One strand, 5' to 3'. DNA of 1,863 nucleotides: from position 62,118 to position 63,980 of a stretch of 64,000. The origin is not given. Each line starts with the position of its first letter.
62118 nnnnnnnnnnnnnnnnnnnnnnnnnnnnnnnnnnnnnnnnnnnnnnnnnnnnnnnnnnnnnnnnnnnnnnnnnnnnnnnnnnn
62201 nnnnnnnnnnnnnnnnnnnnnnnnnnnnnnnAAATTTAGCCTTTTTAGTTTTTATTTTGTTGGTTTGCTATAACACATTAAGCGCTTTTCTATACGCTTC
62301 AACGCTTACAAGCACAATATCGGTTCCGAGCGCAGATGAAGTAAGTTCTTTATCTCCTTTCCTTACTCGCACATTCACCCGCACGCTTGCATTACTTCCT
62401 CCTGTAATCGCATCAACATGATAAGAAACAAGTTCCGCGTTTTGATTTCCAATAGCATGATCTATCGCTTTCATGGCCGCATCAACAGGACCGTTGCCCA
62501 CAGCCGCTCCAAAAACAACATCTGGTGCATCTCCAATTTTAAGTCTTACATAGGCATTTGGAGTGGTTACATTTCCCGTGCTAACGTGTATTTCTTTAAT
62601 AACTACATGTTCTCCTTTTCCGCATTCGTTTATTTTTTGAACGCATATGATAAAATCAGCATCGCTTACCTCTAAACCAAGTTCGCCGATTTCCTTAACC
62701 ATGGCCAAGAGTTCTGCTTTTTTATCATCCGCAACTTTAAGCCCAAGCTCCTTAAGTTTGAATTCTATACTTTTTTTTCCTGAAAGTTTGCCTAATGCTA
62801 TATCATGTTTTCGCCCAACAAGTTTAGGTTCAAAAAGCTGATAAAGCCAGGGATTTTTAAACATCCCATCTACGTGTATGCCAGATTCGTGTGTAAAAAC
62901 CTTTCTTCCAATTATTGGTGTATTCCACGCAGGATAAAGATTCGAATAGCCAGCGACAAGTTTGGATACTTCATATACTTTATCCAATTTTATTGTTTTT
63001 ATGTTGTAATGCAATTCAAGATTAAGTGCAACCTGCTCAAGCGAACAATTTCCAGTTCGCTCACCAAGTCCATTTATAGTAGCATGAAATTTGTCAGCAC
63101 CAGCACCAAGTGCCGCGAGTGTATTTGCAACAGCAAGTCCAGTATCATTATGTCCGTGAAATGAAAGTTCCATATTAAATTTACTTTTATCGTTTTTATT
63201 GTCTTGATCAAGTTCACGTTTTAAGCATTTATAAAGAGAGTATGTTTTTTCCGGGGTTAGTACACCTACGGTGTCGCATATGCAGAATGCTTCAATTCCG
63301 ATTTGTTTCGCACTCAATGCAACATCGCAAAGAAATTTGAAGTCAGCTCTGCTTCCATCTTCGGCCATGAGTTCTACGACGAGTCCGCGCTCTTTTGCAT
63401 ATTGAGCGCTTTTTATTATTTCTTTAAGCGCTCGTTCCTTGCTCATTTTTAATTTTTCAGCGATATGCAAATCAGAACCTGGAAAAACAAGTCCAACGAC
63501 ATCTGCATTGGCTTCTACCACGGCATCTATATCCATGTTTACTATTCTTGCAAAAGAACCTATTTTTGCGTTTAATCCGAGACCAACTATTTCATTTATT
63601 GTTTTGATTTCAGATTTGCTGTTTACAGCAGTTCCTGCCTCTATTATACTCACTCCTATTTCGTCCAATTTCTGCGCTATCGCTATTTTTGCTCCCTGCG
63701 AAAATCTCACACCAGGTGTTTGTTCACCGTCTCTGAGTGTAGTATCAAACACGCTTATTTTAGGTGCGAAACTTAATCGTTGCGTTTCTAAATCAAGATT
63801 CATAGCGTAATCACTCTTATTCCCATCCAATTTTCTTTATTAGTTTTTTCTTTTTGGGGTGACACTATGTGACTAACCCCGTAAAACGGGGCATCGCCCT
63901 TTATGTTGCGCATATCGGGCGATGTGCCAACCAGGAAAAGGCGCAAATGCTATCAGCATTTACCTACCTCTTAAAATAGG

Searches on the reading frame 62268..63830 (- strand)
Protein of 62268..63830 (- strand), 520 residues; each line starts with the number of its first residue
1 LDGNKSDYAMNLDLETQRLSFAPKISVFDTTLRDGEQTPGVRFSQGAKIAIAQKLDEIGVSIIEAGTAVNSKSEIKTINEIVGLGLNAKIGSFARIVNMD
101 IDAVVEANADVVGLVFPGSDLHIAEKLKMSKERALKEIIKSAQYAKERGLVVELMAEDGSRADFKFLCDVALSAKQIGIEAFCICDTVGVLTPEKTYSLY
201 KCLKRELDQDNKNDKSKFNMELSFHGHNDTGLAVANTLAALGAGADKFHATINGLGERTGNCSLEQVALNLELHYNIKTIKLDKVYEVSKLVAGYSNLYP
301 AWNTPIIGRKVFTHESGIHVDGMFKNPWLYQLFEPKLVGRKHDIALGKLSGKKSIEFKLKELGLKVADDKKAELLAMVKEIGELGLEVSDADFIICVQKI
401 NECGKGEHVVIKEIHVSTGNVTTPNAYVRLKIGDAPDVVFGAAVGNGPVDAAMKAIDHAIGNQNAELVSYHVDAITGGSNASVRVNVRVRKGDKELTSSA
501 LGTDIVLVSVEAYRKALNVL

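Call 66: find_encoding_contigs(protein=window:62268-63830:-, flank=10000, max_places=2)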
Protein window:62268-63830:- (520 aa): no gene with exactly this product is on record in the collection.

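Call 68: find_encoding_contigs(protein=window:62268-63803:-, flank=10000, max_places=2)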
Protein window:62268-63803:- (511 aa): 2 contigs read that carry it; 1 place shown.
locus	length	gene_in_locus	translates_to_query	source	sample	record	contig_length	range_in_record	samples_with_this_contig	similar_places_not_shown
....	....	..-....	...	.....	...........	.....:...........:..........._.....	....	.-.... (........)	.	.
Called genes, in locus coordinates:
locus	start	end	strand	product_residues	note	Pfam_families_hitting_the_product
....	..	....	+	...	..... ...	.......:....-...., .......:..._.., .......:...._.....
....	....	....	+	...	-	-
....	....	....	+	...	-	-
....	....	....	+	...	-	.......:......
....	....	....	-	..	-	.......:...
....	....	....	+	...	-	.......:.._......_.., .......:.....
